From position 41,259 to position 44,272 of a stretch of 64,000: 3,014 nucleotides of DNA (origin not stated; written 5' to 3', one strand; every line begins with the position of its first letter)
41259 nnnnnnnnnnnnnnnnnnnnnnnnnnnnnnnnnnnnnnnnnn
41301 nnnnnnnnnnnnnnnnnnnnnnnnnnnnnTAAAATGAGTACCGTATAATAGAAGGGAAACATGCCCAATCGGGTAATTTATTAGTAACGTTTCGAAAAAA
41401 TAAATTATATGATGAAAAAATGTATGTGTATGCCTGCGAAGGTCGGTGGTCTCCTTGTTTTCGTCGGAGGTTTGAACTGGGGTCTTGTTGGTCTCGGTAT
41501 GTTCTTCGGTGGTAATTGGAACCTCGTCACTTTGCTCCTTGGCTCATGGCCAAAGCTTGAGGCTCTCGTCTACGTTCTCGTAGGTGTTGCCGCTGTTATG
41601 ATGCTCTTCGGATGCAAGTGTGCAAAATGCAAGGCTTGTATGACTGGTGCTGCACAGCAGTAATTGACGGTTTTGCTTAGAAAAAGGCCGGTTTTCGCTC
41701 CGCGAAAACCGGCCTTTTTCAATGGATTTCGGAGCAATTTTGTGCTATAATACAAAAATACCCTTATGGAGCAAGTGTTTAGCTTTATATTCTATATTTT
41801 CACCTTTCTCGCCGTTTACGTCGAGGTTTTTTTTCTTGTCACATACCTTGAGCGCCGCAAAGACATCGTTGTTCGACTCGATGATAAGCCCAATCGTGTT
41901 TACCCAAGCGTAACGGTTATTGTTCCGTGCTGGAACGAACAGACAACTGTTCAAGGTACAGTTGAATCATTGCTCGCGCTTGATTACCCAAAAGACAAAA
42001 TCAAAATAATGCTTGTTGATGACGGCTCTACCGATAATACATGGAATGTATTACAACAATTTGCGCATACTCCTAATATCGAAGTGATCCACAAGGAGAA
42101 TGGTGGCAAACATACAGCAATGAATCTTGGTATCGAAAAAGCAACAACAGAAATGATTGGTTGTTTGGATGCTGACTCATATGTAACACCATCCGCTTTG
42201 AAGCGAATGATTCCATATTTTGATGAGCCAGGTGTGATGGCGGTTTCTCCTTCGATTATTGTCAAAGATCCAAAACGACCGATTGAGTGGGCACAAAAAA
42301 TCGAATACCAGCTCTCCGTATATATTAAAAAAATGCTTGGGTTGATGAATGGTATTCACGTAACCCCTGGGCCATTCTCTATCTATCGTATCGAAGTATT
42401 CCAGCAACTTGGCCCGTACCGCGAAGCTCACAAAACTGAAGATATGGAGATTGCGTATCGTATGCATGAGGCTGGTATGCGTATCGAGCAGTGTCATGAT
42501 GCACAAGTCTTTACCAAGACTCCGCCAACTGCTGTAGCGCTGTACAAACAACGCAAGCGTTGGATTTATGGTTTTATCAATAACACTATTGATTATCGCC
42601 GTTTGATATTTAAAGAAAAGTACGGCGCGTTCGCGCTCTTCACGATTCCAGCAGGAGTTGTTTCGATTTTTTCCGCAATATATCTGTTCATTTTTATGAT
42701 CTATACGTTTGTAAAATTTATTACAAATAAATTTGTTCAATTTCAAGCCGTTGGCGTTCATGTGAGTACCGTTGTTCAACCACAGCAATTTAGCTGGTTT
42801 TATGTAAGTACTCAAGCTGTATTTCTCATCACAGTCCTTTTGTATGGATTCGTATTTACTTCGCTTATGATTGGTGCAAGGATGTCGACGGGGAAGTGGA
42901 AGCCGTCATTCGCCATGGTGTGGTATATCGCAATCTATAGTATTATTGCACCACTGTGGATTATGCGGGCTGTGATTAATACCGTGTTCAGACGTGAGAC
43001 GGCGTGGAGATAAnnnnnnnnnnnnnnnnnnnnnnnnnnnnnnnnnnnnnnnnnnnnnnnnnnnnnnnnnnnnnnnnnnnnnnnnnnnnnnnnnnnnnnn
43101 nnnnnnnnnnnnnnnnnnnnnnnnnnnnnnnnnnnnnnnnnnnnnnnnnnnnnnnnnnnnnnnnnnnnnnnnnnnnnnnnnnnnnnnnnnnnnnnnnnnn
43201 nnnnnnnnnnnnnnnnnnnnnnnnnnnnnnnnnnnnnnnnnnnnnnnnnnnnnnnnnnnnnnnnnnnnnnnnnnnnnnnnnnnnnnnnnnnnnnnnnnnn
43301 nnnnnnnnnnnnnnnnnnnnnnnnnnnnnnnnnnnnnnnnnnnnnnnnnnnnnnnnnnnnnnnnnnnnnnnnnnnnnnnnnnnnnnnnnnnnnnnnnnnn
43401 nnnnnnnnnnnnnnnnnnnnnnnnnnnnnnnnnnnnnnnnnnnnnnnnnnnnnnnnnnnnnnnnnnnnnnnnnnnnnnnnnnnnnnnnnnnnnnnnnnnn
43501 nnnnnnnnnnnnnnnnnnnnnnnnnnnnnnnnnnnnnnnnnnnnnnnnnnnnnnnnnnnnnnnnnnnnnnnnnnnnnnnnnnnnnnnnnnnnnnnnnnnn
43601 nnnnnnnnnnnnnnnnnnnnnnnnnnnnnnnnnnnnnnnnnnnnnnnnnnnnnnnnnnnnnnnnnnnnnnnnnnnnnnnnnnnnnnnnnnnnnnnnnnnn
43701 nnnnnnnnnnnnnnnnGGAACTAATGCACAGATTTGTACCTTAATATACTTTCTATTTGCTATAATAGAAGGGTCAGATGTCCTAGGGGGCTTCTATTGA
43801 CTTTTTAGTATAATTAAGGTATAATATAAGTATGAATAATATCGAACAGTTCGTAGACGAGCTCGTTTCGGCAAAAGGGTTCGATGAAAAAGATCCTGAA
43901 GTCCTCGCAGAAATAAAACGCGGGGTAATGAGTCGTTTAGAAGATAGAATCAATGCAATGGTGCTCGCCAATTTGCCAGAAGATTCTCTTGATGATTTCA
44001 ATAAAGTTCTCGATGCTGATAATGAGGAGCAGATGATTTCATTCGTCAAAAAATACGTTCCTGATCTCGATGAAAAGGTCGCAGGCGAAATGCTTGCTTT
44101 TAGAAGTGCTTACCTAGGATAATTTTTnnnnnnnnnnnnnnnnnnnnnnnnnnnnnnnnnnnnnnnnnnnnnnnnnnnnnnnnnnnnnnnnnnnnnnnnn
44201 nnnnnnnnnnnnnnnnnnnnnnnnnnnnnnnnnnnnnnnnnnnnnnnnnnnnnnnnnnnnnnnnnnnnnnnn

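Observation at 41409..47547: Envelope-related island next to tRNA-Thr: DUF378, processive GT2 synthase, membrane CxxC thioredoxin-like protein, and a 1139-aa orphan membrane protein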

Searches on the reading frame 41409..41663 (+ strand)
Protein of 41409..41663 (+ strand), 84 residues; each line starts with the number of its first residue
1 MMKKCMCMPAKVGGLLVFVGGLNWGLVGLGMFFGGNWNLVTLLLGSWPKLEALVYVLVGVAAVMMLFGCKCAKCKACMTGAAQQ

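Call 3: search_protein_families(library=pfam, proteins=[window:41409-41663:+], max_evalue=0.1)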
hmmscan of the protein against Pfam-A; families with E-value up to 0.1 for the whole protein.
window:41409-41663:+ (84 aa): 1 family
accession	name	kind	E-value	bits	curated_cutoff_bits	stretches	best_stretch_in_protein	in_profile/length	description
PF04070.17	DUF378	-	3.7e-10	39.9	25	1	15-67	9-57/60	Domain of unknown function (DUF378)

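Call 4: search_protein_families(library=ncbifam, proteins=[window:41409-41663:+], max_evalue=0.1)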
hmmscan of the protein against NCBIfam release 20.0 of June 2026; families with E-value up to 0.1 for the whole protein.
window:41409-41663:+ (84 aa): 1 family
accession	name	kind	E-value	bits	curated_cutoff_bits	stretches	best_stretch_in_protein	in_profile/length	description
TIGR03716.1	R_switched_YkoY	subfamily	0.042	13.4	138.5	1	16-67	131-177/220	integral membrane protein, YkoY family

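Call 92: search_protein_families(library=phrogs, proteins=[window:41409-41663:+], max_evalue=0.01)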
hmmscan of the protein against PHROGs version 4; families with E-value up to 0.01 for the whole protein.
window:41409-41663:+ (84 aa): 0 families

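Call 93: search_protein_families(library=padloc, proteins=[window:41409-41663:+], max_evalue=0.01)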
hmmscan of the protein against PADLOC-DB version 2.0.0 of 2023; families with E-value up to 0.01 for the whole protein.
window:41409-41663:+ (84 aa): 0 families

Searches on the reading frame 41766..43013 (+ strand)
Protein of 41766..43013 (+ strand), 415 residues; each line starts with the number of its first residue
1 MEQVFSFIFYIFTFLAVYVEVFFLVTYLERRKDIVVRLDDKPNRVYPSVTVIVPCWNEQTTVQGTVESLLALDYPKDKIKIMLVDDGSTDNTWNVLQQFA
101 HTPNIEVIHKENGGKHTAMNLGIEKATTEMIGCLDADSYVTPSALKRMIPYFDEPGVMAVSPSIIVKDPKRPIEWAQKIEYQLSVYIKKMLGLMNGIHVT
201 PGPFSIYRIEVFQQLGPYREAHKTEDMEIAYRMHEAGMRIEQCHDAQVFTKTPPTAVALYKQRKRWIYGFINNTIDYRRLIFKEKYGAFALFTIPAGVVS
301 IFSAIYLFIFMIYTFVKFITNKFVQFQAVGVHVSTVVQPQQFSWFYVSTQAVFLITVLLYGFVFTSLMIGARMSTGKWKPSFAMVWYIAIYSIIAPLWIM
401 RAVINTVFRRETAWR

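Call 3: search_protein_families(library=pfam, proteins=[window:41766-43013:+], max_evalue=0.1)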
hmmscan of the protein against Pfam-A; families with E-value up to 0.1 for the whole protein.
window:41766-43013:+ (415 aa): 8 families
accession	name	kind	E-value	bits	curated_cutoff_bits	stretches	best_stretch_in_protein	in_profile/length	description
PF00535.33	Glycos_transf_2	-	2.7e-36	125.5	23.3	1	50-215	1-167/168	Glycosyl transferase family 2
PF13641.12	Glyco_tranf_2_3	-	3.6e-31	109.4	27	1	47-269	1-230/230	Glycosyltransferase like family 2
PF13632.12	Glyco_trans_2_3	-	8.1e-22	78.4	27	1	131-314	2-195/198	Glycosyl transferase family group 2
PF03142.21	Chitin_synth_2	-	1.4e-09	37.6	27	1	121-212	195-289/527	Chitin synthase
PF10111.15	Glyco_tranf_2_2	-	2.2e-09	37.6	27.3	1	50-149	1-103/276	Glycosyltransferase like family 2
PF13506.12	Glyco_transf_21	-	1.9e-07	31.1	21.7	1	115-266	18-172/174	Glycosyl transferase family 21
PF03552.20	Cellulose_synt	-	0.0009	18.3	24.7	1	63-100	19-56/722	Cellulose synthase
PF13704.12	Glyco_tranf_2_4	-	0.078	13.9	27.5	0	80-121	21-59/98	Glycosyl transferase family 2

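Call 4: search_protein_families(library=ncbifam, proteins=[window:41766-43013:+], max_evalue=0.1)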
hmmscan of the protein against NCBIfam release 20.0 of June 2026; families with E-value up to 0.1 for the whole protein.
window:41766-43013:+ (415 aa): 29 families (the best 25 are shown)
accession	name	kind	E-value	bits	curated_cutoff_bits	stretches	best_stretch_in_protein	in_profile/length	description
TIGR03937.1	PgaC_IcaA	equivalog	3.8e-50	171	422.3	1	6-411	3-395/407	poly-beta-1,6-N-acetyl-D-glucosamine synthase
TIGR03965.1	mycofact_glyco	equivalog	3.4e-27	95.5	280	1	35-251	62-281/467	mycofactocin biosynthesis glycosyltransferase MftF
TIGR03111.1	glyc2_xrt_Gpos1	hypoth_equivalog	3.7e-26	91.9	363.95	1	39-407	41-408/439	TIGR03111 family XrtG-associated glycosyltransferase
NF041875.1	EPS_EpsD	equivalog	3.6e-23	82.5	370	1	49-264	1-220/325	exopolysaccharide biosynthesis glycosyltransferase EpsD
TIGR04242.1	nodulat_NodC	equivalog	3.1e-20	72.5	550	1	27-333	28-342/395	chitooligosaccharide synthase NodC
TIGR04283.1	glyco_like_mftF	equivalog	5.9e-18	65.3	182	1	50-248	2-182/221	TIGR04283 family arsenosugar biosynthesis glycosyltransferase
NF007482.0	PRK10073.1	equivalog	2.2e-16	59.8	423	1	47-149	6-107/334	glycosyltransferase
TIGR03030.1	CelA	equivalog_domain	1e-13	50.3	699.1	1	4-271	89-378/714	UDP-forming cellulose synthase catalytic subunit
NF008558.0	PRK11498.1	equivalog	1.6e-13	49.5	992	1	21-153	250-378/872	UDP-forming cellulose synthase catalytic subunit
NF047683.1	TeichurnBiosyTuaG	equivalog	2.5e-13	50.3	400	1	46-153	5-112/252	teichuronic acid biosynthesis protein TuaG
TIGR03469.1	HpnB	hypoth_equivalog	4.4e-13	49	379.25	1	15-155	9-163/386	hopene-associated glycosyltransferase HpnB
NF041865.1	EpsU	equivalog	5.2e-12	45.5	700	1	46-271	36-266/394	exopolysaccharide biosynthesis GT2 family glycosyltransferase EpsU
NF041394.1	GtaseAglG_Halo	equivalog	6.3e-11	42.1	440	1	54-252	10-209/304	glucosyl-dolichyl phosphate glucuronosyltransferase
NF007986.1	PRK10714.1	equivalog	1.1e-10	41.1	529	1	48-153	7-116/316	undecaprenyl-phosphate 4-deoxy-4-formamido-L-arabinose transferase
NF053739.1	GlytfEpsEBac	equivalog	5.4e-10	38.7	450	1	47-242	1-194/265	glycosyltransferase EpsE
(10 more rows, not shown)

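Call 23: search_solved_structures(query=window:41766-43013:+, max_evalue=0.001)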
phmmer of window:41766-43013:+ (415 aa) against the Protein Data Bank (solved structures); distinct sequences matched with E-value up to 0.001: 32.
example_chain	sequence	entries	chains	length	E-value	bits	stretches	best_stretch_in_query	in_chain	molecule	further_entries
2z87_A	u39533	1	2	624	3.9e-16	62.1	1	26-152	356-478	Chondroitin synthase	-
2z86_A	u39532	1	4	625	3.9e-16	62.1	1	26-152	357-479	Chondroitin synthase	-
6yv7_A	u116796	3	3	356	7.1e-15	58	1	38-233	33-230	Glycosyl transferase, family 2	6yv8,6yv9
6yv7_B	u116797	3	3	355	7.1e-15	58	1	38-233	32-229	Glycosyl transferase, family 2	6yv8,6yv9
3bcv_A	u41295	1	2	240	1.6e-13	53.5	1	46-143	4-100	Putative glycosyltransferase protein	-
6p61_A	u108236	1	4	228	1.4e-12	50.5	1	46-145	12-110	Glycosyltransferase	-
5tze_C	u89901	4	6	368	2.3e-11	46.5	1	50-155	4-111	Glycosyl transferase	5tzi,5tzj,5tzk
5tz8_A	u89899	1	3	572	5e-11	45.3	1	50-155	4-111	Glycosyl transferase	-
5hea_A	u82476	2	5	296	3.5e-10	42.5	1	49-148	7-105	Putative glycosyltransferase (GalT1)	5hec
9b8v_E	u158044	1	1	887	4.1e-10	42.3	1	22-272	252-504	Cellulose synthase catalytic subunit [UDP-forming]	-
7lby_A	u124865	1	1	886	4.1e-10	42.3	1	22-272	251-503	Cellulose synthase catalytic subunit [UDP-forming]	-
9fmv_A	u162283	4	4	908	4.3e-10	42.2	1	22-272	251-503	Cellulose synthase catalytic subunit [UDP-forming]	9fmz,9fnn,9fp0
9omj_A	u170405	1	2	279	1.9e-09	40.1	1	49-146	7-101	Glycosyltransferase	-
9hwj_A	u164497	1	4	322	1.9e-09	40.1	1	48-154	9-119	Undecaprenyl-phosphate 4-deoxy-4-formamido-L-arabinose transferase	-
9omh_A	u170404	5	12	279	1.9e-09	40.1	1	49-146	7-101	Glycosyltransferase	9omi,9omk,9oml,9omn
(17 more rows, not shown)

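Call 84: search_solved_structures(query=A5, max_evalue=0.001)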
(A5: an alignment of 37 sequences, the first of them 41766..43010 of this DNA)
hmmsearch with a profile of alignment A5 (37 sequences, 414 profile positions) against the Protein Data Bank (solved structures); distinct sequences matched with E-value up to 0.001: 44.
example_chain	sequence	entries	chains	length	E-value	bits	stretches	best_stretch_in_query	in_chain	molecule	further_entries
2z87_A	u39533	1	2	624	4e-29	105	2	37-163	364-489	Chondroitin synthase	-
2z86_A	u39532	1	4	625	4e-29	105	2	37-163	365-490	Chondroitin synthase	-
6p61_A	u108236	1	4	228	6.8e-22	81.2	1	38-165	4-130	Glycosyltransferase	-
6yv7_B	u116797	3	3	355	1.9e-19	73.1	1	46-264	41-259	Glycosyl transferase, family 2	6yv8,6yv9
6yv7_A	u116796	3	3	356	1.9e-19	73.1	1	46-264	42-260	Glycosyl transferase, family 2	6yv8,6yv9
5tze_C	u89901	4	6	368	1.5e-18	70.1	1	49-156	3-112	Glycosyl transferase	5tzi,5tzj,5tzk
5tz8_A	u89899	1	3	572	3.7e-18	68.9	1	49-155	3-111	Glycosyl transferase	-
7lby_A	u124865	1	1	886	1e-17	67.4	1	14-273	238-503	Cellulose synthase catalytic subunit [UDP-forming]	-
9b8v_E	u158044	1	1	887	1e-17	67.4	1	14-273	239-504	Cellulose synthase catalytic subunit [UDP-forming]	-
9fmv_A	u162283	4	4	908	1.1e-17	67.3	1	14-273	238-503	Cellulose synthase catalytic subunit [UDP-forming]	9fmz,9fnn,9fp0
5ej1_A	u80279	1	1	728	1.9e-17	66.6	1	15-289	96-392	Putative cellulose synthase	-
4hg6_A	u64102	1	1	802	2.5e-17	66.2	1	15-289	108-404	Cellulose Synthase Subunit A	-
4p00_A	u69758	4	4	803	2.5e-17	66.2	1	15-289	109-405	Cellulose Synthase A subunit | Cellulose Synthase subunit A | Putative cellulose synthase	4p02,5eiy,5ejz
5hea_A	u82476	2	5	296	1.1e-16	64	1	49-246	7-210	Putative glycosyltransferase (GalT1)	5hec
3bcv_A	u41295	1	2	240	1.7e-16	63.4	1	46-148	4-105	Putative glycosyltransferase protein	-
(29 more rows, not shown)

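Call 93: search_protein_families(library=padloc, proteins=[window:41766-43013:+], max_evalue=0.01)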
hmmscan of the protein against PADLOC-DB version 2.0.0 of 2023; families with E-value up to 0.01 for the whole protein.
window:41766-43013:+ (415 aa): 0 families

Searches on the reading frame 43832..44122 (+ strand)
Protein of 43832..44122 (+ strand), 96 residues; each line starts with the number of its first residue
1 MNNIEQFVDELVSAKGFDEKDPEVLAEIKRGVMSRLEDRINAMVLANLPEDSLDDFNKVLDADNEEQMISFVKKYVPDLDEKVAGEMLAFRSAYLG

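Call 3: search_protein_families(library=pfam, proteins=[window:43832-44122:+], max_evalue=0.1)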
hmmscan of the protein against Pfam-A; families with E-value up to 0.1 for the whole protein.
window:43832-44122:+ (96 aa): 3 families
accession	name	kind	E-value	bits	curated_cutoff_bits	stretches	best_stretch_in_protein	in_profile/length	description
PF18908.5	DUF5663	-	5.7e-08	33.7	23.7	1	11-92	1-82/84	Protein of unknown function (DUF5663)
PF19651.4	DUF6154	-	0.0003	21.6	27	1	26-84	8-67/79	Family of unknown function (DUF6154)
PF24115.1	DUF7389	-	0.081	13.5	27.8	0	25-62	15-52/67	Domain of unknown function (DUF7389)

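Call 4: search_protein_families(library=ncbifam, proteins=[window:43832-44122:+], max_evalue=0.1)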
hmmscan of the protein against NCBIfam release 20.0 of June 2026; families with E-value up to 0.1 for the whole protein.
window:43832-44122:+ (96 aa): 0 families

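Call 85: search_solved_structures(query=A4, max_evalue=10)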
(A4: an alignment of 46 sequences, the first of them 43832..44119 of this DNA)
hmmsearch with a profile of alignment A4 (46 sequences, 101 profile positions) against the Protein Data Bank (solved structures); distinct sequences matched with E-value up to 10: 8.
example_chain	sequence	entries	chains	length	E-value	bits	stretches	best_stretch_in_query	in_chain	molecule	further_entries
9vye_A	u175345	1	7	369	0.093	16.2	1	19-64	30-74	Major capsid protein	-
4k12_B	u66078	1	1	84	0.33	14.4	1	41-89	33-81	Choline binding protein A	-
2m6u_A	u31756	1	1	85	0.38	14.2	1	43-89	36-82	Choline binding protein A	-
7d2w_A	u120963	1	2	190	0.44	14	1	47-97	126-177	PRESAN domain-containing protein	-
3k6q_A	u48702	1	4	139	0.58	13.6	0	23-76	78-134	Putative ligand binding protein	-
2lol_A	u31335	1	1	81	0.68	13.4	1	4-48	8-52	Acyl carrier protein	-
9bi4_B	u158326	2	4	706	0.88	13.1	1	38-83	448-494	Double-strand break repair protein MRE11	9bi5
5mfi_A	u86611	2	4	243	0.91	13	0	45-76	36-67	YIII(Dq.V2)4CqI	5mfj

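Call 92: search_protein_families(library=phrogs, proteins=[window:43832-44122:+], max_evalue=0.01)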
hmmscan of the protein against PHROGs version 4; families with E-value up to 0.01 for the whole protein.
window:43832-44122:+ (96 aa): 0 families

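Call 93: search_protein_families(library=padloc, proteins=[window:43832-44122:+], max_evalue=0.01)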
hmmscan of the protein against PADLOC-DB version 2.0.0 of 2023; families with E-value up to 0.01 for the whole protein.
window:43832-44122:+ (96 aa): 1 family
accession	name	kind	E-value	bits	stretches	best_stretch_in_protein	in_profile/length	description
PDLC00616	ZorC1|ZorC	-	0.0068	13.1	1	33-76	303-348/575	EH signature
